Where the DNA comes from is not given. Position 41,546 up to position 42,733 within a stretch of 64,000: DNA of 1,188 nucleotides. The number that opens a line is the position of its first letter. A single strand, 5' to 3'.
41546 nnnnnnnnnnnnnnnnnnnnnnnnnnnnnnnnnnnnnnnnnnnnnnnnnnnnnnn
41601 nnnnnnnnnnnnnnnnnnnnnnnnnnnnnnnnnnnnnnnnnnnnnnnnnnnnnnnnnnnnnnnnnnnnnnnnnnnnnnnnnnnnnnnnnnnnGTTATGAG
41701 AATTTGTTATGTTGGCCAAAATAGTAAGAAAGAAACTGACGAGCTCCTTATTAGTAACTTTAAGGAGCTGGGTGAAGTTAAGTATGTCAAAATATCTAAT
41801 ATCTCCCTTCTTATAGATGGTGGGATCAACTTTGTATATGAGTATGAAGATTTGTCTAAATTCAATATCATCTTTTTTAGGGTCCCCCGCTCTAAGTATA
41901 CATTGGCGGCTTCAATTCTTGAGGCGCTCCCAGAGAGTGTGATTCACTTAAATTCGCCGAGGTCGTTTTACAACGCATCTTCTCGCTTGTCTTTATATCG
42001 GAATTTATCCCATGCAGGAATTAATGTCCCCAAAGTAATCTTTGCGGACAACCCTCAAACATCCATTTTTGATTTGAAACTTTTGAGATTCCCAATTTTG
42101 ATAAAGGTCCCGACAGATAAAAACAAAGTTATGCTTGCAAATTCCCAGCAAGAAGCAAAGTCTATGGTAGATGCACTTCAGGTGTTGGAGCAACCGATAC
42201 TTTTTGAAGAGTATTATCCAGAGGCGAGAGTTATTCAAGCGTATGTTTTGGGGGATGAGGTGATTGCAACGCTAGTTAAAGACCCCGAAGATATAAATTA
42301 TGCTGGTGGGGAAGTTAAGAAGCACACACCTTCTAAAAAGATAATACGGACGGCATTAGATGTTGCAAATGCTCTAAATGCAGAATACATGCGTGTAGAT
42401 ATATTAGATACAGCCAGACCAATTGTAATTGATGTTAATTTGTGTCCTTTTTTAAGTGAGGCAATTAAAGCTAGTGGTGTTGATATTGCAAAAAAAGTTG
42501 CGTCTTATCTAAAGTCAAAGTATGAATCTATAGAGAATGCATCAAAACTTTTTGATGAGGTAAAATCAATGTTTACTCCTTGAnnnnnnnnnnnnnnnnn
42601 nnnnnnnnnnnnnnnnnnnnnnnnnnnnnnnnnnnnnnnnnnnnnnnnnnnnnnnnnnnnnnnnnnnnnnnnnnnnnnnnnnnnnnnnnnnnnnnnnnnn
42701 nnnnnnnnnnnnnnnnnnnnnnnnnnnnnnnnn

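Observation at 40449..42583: DUF785 retropepsin-like protease + RimK ligase + catalytically degenerate RimK paralog: putative peptide-tail ligation/trimming module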

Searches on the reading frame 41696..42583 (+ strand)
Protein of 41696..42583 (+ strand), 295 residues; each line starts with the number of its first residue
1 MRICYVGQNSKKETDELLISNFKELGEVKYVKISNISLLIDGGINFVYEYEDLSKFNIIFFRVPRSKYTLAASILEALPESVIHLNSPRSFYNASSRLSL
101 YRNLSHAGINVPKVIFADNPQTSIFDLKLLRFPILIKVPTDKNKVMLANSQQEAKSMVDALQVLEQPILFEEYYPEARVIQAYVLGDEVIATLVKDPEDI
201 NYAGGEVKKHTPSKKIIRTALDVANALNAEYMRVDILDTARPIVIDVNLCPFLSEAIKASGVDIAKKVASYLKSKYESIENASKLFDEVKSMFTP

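Call 3: search_protein_families(library=pfam, proteins=[window:41696-42583:+], max_evalue=0.01)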
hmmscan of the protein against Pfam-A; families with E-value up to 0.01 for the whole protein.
window:41696-42583:+ (295 aa): 1 family
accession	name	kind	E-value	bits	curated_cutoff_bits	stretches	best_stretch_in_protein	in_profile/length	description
PF08443.16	RimK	-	9.7e-18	64.9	21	1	102-272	9-188/188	RimK-like ATP-grasp domain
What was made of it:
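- On RimK family: RimK2, 41696-42583: PF08443 at 64.9 bits against 21 (call 3).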

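Call 4: search_protein_families(library=ncbifam, proteins=[window:41696-42583:+], max_evalue=0.01)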
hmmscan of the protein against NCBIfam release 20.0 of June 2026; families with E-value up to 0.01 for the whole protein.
window:41696-42583:+ (295 aa): 6 families
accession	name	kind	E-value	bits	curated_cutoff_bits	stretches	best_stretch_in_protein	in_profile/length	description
TIGR00768.1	rimK_fam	subfamily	1.7e-24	86.7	143.4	1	8-271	7-275/276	RimK family alpha-L-glutamate ligase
NF007764.0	PRK10446.1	equivalog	1.6e-16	60.5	331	1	84-275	87-289/300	30S ribosomal protein S6--L-glutamate ligase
NF040720.1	MptN_Meth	equivalog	2.5e-15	56.3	350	1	17-271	16-289/291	tetrahydromethanopterin:alpha-L-glutamate ligase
TIGR02144.1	LysX_arch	equivalog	3.7e-15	55.8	275.6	1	15-275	12-278/281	lysine biosynthesis protein LysX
TIGR04443.1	F420_CofF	equivalog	1.8e-08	33.8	300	1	74-272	69-278/283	coenzyme gamma-F420-2:alpha-L-glutamate ligase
TIGR04356.1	grasp_GAK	hypoth_equivalog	3.8e-06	26.2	300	1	3-272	2-283/287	GAK system ATP-grasp enzyme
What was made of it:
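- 41696..42583 (+): RimK2: a RimK-fold pseudo-ligase with the glycine-rich loop replaced by PTDKNK and with D187, R189 and R211 lost. It has a conserved C-terminal helix. PF08443 at 9.7e-18, but below the TIGR00768 cut-off (calls 3, 4).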

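Call 6: search_solved_structures(query=window:41696-42583:+, max_evalue=0.01, show_alignments=4)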
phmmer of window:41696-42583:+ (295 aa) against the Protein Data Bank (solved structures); distinct sequences matched with E-value up to 0.01: 8.
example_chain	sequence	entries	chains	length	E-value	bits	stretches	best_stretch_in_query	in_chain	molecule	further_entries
5zct_A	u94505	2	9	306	5.6e-14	55.2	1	84-273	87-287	Ribosomal protein S6--L-glutamate ligase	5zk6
4iwx_A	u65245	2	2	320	6.6e-14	55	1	84-273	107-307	Ribosomal protein S6 modification protein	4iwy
7qys_A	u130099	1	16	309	9.9e-13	51.2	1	50-274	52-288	Probable alpha-L-glutamate ligase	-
7qyr_A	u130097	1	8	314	2.8e-12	49.7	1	48-274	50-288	Probable alpha-L-glutamate ligase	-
3vpb_A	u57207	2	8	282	1.9e-07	33.8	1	54-277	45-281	Putative acetylornithine deacetylase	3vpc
3vpd_A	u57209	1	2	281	2.4e-06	30.2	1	65-271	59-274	Ribosomal protein S6 modification protein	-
1uc8_A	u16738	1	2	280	4.3e-05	26.1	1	65-272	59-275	lysine biosynthesis enzyme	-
1uc9_A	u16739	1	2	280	0.00014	24.4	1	65-272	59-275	lysine biosynthesis enzyme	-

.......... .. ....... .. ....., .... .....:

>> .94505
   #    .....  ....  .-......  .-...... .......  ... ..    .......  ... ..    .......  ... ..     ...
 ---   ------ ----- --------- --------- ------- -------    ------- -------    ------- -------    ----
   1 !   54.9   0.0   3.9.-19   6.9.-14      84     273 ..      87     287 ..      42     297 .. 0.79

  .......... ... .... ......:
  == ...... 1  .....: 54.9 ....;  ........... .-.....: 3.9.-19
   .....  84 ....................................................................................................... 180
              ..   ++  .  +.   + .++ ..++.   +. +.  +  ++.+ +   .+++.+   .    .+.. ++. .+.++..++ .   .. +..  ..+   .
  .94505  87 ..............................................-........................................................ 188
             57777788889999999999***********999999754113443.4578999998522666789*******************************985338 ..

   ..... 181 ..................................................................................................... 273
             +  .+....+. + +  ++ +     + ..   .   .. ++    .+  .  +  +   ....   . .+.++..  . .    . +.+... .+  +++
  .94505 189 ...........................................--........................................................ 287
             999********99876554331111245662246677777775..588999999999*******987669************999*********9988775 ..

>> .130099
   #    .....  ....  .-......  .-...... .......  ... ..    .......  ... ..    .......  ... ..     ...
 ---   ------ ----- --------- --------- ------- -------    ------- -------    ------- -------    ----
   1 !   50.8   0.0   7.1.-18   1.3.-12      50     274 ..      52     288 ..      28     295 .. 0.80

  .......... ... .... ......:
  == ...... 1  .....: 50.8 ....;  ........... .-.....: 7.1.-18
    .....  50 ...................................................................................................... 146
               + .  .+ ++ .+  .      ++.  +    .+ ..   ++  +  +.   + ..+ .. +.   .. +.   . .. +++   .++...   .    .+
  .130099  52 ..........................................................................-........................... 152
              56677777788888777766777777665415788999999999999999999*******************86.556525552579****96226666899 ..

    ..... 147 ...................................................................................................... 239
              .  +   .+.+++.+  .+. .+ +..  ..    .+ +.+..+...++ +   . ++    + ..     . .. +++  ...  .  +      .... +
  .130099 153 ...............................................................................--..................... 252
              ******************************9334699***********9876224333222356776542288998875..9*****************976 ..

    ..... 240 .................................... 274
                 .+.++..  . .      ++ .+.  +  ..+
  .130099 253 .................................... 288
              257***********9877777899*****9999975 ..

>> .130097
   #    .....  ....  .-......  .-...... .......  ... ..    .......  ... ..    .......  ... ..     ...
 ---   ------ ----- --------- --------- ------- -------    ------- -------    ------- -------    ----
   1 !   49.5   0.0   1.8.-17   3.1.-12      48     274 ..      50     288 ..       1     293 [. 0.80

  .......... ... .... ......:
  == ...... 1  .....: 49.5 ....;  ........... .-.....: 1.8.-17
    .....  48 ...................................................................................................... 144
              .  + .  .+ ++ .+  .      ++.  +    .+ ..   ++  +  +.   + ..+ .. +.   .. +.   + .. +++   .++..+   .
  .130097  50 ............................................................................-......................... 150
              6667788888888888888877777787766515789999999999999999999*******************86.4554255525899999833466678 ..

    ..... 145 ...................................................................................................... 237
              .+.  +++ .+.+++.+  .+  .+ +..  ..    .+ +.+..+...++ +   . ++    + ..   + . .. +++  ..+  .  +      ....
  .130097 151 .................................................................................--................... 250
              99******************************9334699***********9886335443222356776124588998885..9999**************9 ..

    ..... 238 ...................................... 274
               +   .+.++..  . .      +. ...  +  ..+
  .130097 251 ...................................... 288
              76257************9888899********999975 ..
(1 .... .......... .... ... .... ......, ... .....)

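Call 9: find_homologous_proteins(query=window:41696-42583:+, max_evalue=0.001)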
Query window:41696-42583:+ (295 aa): 16 proteins with E <= 0.001 among 1607 candidates.
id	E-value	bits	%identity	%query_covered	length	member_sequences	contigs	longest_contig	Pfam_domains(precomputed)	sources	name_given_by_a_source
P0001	2.2e-185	632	100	100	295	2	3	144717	PF08443.17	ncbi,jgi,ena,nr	ncbi:MAG: hypothetical protein J7K73_03505 [Nanoarchaeota archaeon]|nr:hypothetical protein [Nanoarc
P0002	3.3e-134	464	71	100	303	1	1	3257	PF08443.17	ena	-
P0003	8.5e-133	460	71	100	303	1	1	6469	PF08443.17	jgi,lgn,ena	-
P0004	9.4e-133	460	72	100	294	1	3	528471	PF08443.17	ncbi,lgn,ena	-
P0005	2.1e-125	435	68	100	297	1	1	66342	PF08443.17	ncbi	-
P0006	1.4e-118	413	63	99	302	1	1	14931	PF08443.17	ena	-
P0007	1.7e-102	360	59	100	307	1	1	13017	PF08443.17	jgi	jgi:glutathione synthase/RimK-type ligase-like ATP-grasp enzyme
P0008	4.1e-97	343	54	99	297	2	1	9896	PF08443.17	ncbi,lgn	-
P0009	4.2e-97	343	54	99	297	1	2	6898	PF08443.17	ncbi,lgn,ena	-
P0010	3.6e-96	340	54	99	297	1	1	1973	PF08443.17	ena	-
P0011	3.8e-94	333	52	98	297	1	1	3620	PF08443.17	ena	-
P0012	8.2e-94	332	52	99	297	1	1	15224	PF08443.17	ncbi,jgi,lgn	-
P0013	7.0e-91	322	52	99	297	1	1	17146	PF08443.17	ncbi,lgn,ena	-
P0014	1.4e-90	321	54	93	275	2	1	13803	PF08443.17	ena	-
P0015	4.1e-90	320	55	93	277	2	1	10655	PF08443.17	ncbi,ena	-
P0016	2.1e-81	291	50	93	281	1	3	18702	PF08443.17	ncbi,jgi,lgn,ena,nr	ncbi:MAG: hypothetical protein J7K22_00060 [Nanoarchaeota archaeon]|nr:hypothetical protein [Nanoarc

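Call 14: find_encoding_contigs(protein=P0004, flank=6000, max_places=2)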
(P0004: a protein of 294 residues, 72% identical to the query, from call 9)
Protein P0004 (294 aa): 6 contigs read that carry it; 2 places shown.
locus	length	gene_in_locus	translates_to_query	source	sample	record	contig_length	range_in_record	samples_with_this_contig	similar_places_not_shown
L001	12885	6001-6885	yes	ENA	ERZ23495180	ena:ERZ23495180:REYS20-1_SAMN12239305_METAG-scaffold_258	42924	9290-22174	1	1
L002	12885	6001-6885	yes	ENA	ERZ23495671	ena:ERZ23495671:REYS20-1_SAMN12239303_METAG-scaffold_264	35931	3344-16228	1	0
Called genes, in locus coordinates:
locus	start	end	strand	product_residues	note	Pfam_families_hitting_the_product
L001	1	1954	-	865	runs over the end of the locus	PF02516:STT3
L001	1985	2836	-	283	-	-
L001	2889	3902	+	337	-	PF00752:XPG_N, PF00867:XPG_I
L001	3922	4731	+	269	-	PF05552:MS_channel_1st_1 (weak), PF00924:MS_channel_2nd (weak)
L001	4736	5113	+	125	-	PF09668:Asp_protease (weak), PF13650:Asp_protease_2 (weak), PF13975:gag-asp_proteas (weak), PF05618:RimB-like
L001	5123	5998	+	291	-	PF18030:Rimk_N (weak), PF14397:ATPgrasp_ST (faint), PF02655:ATP-grasp_3 (weak), PF08443:RimK, PF02222:ATP-grasp (weak), PF02955:GSH-S_ATP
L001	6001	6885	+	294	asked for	PF08443:RimK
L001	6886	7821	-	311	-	PF01458:SUFBD_core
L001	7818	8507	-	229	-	PF02463:SMC_N, PF00005:ABC_tran, PF13304:AAA_21 (faint)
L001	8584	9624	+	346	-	PF00764:Arginosuc_synth (weak), PF02540:NAD_synthase (faint), PF03054:tRNA_Me_trans, PF06508:QueC (weak), PF20259:tRNA_Me_trans_M, PF20258:tRNA_Me_trans_C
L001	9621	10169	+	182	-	PF01966:HD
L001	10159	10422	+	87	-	PF04010:DUF357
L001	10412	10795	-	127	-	PF18894:PhageMetallopep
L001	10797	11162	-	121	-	-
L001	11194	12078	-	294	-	PF22025:ThiI_fer, PF02926:THUMP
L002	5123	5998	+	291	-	PF18030:Rimk_N (weak), PF14397:ATPgrasp_ST (faint), PF02655:ATP-grasp_3 (weak), PF08443:RimK, PF02222:ATP-grasp (weak), PF02955:GSH-S_ATP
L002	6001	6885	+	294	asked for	PF08443:RimK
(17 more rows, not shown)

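Call 15: find_encoding_contigs(protein=P0016, flank=6000, max_places=2)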
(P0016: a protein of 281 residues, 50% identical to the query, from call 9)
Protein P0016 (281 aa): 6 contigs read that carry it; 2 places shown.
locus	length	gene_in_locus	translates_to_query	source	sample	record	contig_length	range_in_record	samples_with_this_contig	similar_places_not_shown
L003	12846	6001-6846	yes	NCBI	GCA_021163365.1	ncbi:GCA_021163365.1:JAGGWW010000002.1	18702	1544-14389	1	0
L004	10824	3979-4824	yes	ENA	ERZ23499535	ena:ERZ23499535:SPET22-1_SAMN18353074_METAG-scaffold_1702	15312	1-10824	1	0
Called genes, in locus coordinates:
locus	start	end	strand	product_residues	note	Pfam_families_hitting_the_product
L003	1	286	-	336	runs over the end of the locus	PF00953:Glycos_transf_4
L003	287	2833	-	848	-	PF02516:STT3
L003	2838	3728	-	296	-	PF01944:SpoIIM (weak)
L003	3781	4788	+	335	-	PF00752:XPG_N, PF00867:XPG_I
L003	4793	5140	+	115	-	PF13650:Asp_protease_2 (weak), PF05618:RimB-like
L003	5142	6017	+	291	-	PF18030:Rimk_N, PF14397:ATPgrasp_ST (faint), PF02655:ATP-grasp_3, PF08443:RimK, PF02222:ATP-grasp (weak), PF02955:GSH-S_ATP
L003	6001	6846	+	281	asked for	PF08443:RimK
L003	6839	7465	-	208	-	PF01135:PCMT, PF00398:RrnaAD, PF05175:MTS (weak), PF13847:Methyltransf_31, PF08241:Methyltransf_11 (weak), PF13649:Methyltransf_25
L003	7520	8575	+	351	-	PF03054:tRNA_Me_trans, PF06508:QueC (faint), PF20259:tRNA_Me_trans_M, PF20258:tRNA_Me_trans_C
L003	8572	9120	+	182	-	PF01966:HD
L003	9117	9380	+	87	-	PF04010:DUF357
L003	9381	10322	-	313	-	PF01458:SUFBD_core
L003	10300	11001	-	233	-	PF02463:SMC_N, PF00931:NB-ARC (faint), PF00005:ABC_tran, PF13304:AAA_21 (faint)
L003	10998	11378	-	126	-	PF18894:PhageMetallopep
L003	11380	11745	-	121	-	PF13473:Cupredoxin_1 (weak)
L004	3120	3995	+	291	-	PF18030:Rimk_N, PF14397:ATPgrasp_ST (faint), PF02655:ATP-grasp_3, PF08443:RimK, PF02222:ATP-grasp (weak), PF02955:GSH-S_ATP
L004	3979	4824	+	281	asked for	PF08443:RimK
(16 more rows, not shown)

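Call 16: find_encoding_contigs(protein=P0013, flank=6000, max_places=1)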
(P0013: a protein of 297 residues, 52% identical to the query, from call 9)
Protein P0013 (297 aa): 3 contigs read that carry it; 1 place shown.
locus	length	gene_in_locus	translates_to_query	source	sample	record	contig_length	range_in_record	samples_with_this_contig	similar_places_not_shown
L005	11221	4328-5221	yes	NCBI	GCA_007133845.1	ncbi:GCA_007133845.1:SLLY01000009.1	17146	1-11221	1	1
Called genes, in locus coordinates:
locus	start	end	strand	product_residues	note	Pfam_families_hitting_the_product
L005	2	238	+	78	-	?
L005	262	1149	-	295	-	PF01944:SpoIIM (weak)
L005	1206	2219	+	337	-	PF00752:XPG_N, PF00867:XPG_I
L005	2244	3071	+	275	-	PF05552:MS_channel_1st_1 (weak), PF00924:MS_channel_2nd (weak)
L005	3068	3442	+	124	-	PF09668:Asp_protease (weak), PF13650:Asp_protease_2 (weak), PF13975:gag-asp_proteas (weak), PF05618:RimB-like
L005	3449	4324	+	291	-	PF02786:CPSase_L_D2 (faint), PF18030:Rimk_N (weak), PF14397:ATPgrasp_ST (faint), PF02655:ATP-grasp_3, PF08443:RimK, PF02222:ATP-grasp (weak), PF02955:GSH-S_ATP, PF07478:Dala_Dala_lig_C (faint)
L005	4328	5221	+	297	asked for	PF08443:RimK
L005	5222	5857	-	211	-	PF01135:PCMT, PF00398:RrnaAD (weak), PF13847:Methyltransf_31, PF13649:Methyltransf_25 (weak)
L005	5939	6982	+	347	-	PF00733:Asn_synthase (weak), PF00764:Arginosuc_synth, PF01171:ATP_bind_3 (weak), PF02540:NAD_synthase, PF03054:tRNA_Me_trans, PF06508:QueC, PF20259:tRNA_Me_trans_M, PF20258:tRNA_Me_trans_C, +1 more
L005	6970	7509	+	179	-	PF01966:HD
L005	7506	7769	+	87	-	PF04010:DUF357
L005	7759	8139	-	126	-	PF01592:NifU_N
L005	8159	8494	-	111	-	-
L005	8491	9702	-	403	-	PF00266:Aminotran_5, PF00155:Aminotran_1_2, PF01212:Beta_elim_lyase (weak), PF01041:DegT_DnrJ_EryC1, PF01053:Cys_Met_Meta_PP (weak)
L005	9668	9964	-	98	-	PF01047:MarR (weak), PF14947:HTH_45 (weak), PF03551:PadR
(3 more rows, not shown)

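Call 17: find_encoding_contigs(protein=P0014, flank=6000, max_places=1)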
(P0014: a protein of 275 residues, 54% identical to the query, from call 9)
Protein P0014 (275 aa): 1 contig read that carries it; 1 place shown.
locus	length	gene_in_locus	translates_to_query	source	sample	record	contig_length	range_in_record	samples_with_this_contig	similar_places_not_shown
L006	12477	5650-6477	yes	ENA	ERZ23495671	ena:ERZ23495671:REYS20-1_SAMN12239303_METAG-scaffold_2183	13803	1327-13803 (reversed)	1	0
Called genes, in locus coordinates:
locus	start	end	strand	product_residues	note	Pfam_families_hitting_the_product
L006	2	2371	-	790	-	?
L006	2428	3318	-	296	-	-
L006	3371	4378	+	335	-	PF00752:XPG_N, PF00867:XPG_I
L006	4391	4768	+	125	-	PF09668:Asp_protease (weak), PF13650:Asp_protease_2, PF13975:gag-asp_proteas (weak), PF05618:RimB-like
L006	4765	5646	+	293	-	PF18030:Rimk_N, PF14397:ATPgrasp_ST (faint), PF02655:ATP-grasp_3, PF08443:RimK, PF02222:ATP-grasp, PF02955:GSH-S_ATP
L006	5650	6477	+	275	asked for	PF08443:RimK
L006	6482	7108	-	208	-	PF01135:PCMT, PF00398:RrnaAD, PF05175:MTS (faint), PF13847:Methyltransf_31, PF08241:Methyltransf_11 (weak), PF13649:Methyltransf_25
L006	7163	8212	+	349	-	PF00733:Asn_synthase (weak), PF02540:NAD_synthase, PF03054:tRNA_Me_trans, PF24167:DUF7411 (faint), PF00764:Arginosuc_synth (weak), PF20259:tRNA_Me_trans_M, PF20258:tRNA_Me_trans_C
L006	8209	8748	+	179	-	PF01966:HD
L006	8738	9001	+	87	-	PF04010:DUF357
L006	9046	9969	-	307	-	-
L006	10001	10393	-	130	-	PF18894:PhageMetallopep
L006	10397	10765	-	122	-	PF13473:Cupredoxin_1 (weak)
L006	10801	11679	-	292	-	PF22025:ThiI_fer, PF02926:THUMP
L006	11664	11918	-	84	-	-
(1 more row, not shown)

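Call 18: find_encoding_contigs(protein=P0007, flank=6000, max_places=1)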
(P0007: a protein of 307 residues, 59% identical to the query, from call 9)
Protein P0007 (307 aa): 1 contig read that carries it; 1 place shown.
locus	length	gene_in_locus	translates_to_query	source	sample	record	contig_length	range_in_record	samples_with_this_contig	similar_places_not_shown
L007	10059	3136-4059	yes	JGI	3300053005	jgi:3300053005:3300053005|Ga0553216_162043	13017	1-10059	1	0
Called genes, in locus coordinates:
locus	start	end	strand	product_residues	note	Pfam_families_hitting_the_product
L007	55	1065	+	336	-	PF00752:XPG_N, PF00867:XPG_I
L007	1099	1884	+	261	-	PF05552:MS_channel_1st_1 (weak), PF00924:MS_channel_2nd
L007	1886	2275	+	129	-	PF13975:gag-asp_proteas (weak), PF05618:RimB-like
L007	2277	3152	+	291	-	PF18030:Rimk_N, PF14397:ATPgrasp_ST (faint), PF02655:ATP-grasp_3 (weak), PF08443:RimK, PF02222:ATP-grasp (weak), PF02955:GSH-S_ATP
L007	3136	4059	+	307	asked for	PF08443:RimK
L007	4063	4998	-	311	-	PF01458:SUFBD_core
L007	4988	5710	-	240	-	PF02463:SMC_N, PF00005:ABC_tran, PF13304:AAA_21 (faint)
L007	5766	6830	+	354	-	PF02540:NAD_synthase (weak), PF00733:Asn_synthase (weak), PF00764:Arginosuc_synth (weak), PF03054:tRNA_Me_trans, PF06508:QueC (faint), PF20259:tRNA_Me_trans_M, PF20258:tRNA_Me_trans_C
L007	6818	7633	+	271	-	PF01966:HD, PF04010:DUF357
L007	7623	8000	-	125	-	PF18894:PhageMetallopep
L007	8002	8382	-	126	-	PF13473:Cupredoxin_1, PF00127:Copper-bind (faint)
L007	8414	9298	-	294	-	PF22025:ThiI_fer, PF02926:THUMP, PF02568:ThiI (faint)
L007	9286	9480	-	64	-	-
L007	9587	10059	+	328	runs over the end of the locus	PF03227:GILT (faint)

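Call 32: search_protein_representatives(alignment_id=A1)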
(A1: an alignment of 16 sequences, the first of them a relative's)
Query: 16 sequences, 297 profile positions. Proteins with E-value up to 0.001 (for the whole library): 2218; up to 1e-10: 525; up to 1e-30: 27. The best 150 are listed.
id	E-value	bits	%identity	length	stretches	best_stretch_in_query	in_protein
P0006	2.7e-145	499.2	-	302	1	2-294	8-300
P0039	8.0e-73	261.2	-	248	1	1-247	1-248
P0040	3.3e-68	246.1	-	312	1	2-295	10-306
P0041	2.3e-66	240.0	-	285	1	3-273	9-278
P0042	1.0e-53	198.5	-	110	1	83-190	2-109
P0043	1.8e-53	197.7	-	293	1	1-295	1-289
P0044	1.1e-52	195.2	-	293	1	1-253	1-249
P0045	4.7e-49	183.2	-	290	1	1-294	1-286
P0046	3.1e-48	180.5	-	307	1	1-284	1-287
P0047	3.3e-48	180.4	-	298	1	1-291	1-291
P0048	5.0e-46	173.2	-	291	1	2-294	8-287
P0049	9.3e-45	169.1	-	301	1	1-277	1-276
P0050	2.0e-43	164.7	-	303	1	1-279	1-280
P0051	1.2e-38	149.1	-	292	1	1-293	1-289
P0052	1.4e-37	145.5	-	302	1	1-273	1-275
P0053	1.6e-37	145.3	-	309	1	2-295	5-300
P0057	3.4e-33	131.1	-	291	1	1-296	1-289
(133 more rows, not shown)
